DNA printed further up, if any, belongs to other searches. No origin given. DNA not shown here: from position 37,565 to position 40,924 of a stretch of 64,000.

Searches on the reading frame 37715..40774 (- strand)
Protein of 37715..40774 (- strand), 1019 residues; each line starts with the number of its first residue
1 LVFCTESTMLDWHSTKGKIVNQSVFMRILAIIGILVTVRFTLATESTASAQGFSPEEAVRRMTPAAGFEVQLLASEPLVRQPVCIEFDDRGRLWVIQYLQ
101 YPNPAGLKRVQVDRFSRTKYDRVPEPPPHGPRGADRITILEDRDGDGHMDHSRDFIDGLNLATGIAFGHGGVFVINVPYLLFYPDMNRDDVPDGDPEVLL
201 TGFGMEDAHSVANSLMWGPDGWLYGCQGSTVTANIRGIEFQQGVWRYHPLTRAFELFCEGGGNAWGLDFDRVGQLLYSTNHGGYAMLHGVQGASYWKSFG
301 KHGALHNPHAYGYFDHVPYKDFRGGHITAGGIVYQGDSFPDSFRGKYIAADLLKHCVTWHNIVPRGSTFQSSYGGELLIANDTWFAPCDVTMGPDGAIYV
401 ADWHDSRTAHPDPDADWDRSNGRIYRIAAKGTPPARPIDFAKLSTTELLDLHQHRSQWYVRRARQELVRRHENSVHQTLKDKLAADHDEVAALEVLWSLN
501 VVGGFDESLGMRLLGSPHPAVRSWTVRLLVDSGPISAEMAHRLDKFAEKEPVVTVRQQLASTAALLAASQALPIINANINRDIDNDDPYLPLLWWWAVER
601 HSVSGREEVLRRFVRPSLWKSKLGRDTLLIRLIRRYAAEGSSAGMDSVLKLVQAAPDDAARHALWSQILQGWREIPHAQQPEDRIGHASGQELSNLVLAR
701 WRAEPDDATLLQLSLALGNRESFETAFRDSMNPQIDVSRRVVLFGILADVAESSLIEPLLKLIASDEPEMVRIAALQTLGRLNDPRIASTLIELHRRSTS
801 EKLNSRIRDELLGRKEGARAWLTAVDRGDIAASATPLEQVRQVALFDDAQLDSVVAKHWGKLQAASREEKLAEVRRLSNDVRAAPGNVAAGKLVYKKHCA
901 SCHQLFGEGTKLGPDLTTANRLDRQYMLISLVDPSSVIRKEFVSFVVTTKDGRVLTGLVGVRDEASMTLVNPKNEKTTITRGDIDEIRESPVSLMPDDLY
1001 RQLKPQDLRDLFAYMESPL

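Call 18: search_protein_families(library=pfam, proteins=[window:37715-40774:-], max_evalue=0.01)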
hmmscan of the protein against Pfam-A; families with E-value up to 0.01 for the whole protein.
window:37715-40774:- (1019 aa): 6 families
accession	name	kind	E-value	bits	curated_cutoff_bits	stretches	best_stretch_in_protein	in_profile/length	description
PF23500.1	DUF7133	-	1.6e-73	248.7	27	1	54-430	1-384/385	Domain of unknown function (DUF7133)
PF00034.26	Cytochrom_C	-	1.4e-08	36.3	21.3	1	888-919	1-33/90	Cytochrome c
PF13646.12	HEAT_2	-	1.4e-08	35.4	27.7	1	745-799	22-75/88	HEAT repeats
PF13442.11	Cytochrome_CBB3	-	3.2e-05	24.6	27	1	887-924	2-34/68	Cytochrome C oxidase, cbb3-type, subunit III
PF02985.28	HEAT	-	0.00029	21.2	23.5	0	755-782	1-27/31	HEAT repeat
PF13513.12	HEAT_EZ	-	0.0026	18.7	27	0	751-782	25-55/55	HEAT-like repeat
